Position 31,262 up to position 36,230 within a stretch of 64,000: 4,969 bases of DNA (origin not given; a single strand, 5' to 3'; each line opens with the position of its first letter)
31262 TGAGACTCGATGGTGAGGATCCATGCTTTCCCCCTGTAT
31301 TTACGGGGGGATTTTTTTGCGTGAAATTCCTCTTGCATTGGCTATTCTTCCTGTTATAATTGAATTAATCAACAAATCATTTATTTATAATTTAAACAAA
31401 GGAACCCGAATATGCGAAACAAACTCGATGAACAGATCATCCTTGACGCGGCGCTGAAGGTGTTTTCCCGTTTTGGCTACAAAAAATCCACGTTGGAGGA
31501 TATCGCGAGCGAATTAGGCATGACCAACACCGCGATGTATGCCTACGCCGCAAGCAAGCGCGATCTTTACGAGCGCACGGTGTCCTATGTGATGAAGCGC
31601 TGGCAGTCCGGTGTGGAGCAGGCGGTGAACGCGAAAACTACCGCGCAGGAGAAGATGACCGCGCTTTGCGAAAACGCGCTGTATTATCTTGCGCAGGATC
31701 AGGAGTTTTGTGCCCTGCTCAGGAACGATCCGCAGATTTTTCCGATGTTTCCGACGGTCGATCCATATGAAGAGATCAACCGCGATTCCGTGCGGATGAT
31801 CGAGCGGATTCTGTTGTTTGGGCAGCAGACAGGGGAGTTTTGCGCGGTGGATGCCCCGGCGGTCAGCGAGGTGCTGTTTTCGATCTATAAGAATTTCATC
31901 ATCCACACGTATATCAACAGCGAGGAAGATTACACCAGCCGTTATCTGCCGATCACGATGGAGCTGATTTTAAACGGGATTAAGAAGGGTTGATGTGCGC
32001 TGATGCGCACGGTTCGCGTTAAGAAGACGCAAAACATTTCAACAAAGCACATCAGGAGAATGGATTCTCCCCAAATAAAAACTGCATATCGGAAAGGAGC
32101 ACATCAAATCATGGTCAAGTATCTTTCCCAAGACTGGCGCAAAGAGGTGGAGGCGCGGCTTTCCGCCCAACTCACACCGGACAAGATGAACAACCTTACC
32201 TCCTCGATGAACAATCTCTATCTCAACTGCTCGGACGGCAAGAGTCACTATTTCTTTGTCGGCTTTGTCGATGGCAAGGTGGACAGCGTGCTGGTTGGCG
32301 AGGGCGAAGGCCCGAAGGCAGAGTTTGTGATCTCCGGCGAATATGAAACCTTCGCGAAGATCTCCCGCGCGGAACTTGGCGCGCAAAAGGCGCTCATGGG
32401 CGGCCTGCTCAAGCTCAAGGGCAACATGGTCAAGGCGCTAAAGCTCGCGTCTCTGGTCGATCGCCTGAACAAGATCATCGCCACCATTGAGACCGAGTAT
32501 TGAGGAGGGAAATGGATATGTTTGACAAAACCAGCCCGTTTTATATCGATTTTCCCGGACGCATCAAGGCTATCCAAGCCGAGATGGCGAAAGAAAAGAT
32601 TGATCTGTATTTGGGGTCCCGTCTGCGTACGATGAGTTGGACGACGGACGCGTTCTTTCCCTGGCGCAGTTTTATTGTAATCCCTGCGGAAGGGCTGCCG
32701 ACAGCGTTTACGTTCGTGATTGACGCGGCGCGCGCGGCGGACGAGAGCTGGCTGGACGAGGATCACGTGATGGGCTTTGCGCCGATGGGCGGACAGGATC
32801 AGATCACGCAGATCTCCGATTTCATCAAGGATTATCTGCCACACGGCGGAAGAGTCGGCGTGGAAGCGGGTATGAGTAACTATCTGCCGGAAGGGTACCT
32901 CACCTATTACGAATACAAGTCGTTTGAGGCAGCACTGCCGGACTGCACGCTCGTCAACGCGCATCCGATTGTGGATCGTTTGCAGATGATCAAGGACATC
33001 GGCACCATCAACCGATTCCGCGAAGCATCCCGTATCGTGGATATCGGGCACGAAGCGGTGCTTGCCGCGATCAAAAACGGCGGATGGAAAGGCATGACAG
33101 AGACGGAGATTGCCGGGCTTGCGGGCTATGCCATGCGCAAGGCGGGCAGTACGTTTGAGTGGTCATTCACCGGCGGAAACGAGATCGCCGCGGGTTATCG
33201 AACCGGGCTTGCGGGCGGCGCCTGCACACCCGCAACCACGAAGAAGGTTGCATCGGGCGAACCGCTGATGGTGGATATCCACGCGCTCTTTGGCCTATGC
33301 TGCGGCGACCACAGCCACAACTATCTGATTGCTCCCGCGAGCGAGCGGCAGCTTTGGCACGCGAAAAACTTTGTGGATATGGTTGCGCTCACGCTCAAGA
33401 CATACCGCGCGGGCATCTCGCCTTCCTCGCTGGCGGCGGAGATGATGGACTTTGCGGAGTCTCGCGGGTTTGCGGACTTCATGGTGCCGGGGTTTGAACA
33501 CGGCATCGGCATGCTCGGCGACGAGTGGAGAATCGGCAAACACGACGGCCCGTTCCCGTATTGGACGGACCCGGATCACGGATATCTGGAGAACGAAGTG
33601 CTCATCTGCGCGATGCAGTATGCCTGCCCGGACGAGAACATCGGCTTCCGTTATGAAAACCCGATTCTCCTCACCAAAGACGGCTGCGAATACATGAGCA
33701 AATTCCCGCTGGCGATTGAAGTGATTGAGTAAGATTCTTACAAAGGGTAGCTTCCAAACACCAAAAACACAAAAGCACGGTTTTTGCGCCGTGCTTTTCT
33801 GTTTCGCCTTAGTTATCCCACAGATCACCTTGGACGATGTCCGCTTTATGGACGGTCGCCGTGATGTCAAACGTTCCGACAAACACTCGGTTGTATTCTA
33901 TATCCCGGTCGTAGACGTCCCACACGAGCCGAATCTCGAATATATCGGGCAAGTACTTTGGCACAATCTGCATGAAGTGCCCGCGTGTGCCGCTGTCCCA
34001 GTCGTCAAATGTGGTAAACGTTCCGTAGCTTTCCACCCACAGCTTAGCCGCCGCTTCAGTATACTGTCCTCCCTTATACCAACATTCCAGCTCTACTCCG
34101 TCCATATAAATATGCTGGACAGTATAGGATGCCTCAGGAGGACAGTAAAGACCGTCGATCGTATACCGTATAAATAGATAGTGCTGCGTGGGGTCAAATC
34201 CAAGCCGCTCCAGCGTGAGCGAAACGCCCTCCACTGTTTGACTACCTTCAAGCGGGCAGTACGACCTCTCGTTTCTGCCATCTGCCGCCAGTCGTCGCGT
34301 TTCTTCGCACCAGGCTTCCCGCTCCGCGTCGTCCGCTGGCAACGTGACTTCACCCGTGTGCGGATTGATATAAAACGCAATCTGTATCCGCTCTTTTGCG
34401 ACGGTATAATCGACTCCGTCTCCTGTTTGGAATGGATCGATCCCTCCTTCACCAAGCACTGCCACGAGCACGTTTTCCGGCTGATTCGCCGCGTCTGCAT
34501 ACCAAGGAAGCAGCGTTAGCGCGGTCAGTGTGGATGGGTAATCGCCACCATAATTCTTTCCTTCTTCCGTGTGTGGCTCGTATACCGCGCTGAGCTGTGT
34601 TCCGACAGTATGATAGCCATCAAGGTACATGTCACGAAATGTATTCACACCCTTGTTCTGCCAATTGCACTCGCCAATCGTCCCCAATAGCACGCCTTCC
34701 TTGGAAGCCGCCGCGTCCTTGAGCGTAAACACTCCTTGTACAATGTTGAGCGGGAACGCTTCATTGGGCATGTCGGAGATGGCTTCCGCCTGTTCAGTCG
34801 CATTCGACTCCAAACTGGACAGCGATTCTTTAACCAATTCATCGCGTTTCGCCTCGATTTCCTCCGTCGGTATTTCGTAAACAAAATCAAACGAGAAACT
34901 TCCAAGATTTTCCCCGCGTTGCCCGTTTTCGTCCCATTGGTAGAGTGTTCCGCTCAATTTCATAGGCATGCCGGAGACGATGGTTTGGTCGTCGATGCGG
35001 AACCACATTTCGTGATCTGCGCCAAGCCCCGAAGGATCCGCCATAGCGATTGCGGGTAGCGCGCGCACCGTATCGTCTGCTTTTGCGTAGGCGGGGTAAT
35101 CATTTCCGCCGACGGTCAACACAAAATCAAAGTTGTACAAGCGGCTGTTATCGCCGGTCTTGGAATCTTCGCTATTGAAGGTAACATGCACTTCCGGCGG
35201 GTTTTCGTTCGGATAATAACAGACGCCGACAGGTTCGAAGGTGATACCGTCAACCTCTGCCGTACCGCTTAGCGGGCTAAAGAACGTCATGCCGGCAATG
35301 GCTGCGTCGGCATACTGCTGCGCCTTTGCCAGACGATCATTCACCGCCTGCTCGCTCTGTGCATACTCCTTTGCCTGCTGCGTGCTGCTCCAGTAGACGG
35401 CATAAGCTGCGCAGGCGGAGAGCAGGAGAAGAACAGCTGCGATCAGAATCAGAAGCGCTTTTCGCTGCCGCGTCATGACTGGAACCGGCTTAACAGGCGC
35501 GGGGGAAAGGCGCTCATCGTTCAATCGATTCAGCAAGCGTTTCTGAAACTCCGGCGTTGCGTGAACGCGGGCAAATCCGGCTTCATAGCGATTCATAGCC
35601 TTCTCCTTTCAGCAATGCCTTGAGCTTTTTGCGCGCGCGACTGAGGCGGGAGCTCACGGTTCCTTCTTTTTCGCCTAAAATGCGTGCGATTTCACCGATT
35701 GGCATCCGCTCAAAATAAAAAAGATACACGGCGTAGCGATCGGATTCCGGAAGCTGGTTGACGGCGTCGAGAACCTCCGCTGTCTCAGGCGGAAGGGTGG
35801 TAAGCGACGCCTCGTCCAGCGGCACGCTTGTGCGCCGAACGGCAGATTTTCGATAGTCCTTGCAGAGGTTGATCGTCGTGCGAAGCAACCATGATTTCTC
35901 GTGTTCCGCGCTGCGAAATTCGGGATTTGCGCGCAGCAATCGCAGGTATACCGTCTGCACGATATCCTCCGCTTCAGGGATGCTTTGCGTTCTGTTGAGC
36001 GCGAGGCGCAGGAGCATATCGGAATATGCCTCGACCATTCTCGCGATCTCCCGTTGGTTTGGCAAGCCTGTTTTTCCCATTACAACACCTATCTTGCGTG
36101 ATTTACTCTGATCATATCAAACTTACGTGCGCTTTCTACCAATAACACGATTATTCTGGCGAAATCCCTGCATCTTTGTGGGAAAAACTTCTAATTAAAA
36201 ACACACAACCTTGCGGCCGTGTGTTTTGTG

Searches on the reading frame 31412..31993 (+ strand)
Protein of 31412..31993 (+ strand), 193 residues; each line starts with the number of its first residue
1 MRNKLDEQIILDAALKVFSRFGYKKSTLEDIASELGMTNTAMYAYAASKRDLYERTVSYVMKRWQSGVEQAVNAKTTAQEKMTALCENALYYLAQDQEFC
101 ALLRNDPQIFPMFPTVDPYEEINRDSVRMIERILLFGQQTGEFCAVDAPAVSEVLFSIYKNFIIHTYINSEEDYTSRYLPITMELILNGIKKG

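Call 45: search_protein_families(library=pfam, proteins=[window:31412-31993:+], max_evalue=0.00001)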
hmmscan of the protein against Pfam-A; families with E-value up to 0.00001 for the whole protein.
window:31412-31993:+ (193 aa): 1 family
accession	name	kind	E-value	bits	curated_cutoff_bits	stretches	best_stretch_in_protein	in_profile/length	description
PF00440.29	TetR_N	-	3e-12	46.5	24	1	10-55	1-46/47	Bacterial regulatory proteins, tetR family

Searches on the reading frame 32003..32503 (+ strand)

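Call 45: search_protein_families(library=pfam, proteins=[window:32003-32503:+], max_evalue=0.00001)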
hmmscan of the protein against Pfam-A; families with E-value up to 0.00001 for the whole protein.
window:32003-32503:+ (166 aa): 1 family
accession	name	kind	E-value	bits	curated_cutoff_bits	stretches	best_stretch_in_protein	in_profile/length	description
PF02036.22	SCP2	-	2.7e-11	44.1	21.3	1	59-153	10-101/101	SCP-2 sterol transfer family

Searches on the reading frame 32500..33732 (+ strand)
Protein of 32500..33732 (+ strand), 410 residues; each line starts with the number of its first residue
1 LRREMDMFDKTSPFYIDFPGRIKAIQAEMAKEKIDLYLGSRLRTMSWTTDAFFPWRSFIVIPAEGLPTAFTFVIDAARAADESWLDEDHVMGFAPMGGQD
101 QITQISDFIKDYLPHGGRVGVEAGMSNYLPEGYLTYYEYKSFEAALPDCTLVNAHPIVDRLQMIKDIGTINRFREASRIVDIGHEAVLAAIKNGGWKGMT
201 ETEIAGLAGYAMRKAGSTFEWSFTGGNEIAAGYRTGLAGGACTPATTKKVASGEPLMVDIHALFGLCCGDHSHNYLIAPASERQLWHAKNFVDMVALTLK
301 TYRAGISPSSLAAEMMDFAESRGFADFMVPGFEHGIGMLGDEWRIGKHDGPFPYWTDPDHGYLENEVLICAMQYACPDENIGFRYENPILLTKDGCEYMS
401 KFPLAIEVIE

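Call 44: search_protein_families(library=pfam, proteins=[window:32500-33732:+], max_evalue=0.00001)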
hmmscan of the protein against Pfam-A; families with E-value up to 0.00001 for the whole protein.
window:32500-33732:+ (410 aa): 2 families
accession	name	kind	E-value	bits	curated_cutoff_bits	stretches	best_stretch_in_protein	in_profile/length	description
PF00557.29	Peptidase_M24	-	3e-16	60.3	23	1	172-393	2-208/208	Metallopeptidase family M24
PF01321.24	Creatinase_N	-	3.2e-10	41.1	22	1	21-164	1-128/128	Creatinase/Prolidase N-terminal domain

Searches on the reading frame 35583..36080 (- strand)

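Call 45: search_protein_families(library=pfam, proteins=[window:35583-36080:-], max_evalue=0.00001)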
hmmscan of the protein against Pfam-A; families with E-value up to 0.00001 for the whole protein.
window:35583-36080:- (165 aa): 3 families
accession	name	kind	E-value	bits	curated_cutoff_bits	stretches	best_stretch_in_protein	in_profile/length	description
PF08281.18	Sigma70_r4_2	-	5e-16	58.5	25.7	1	102-153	3-54/54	Sigma-70, region 4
PF04542.20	Sigma70_r2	-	1.1e-13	51.1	24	1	15-82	1-70/71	Sigma-70 region 2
PF04545.22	Sigma70_r4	-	6.5e-11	42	24.1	1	107-154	2-49/50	Sigma-70, region 4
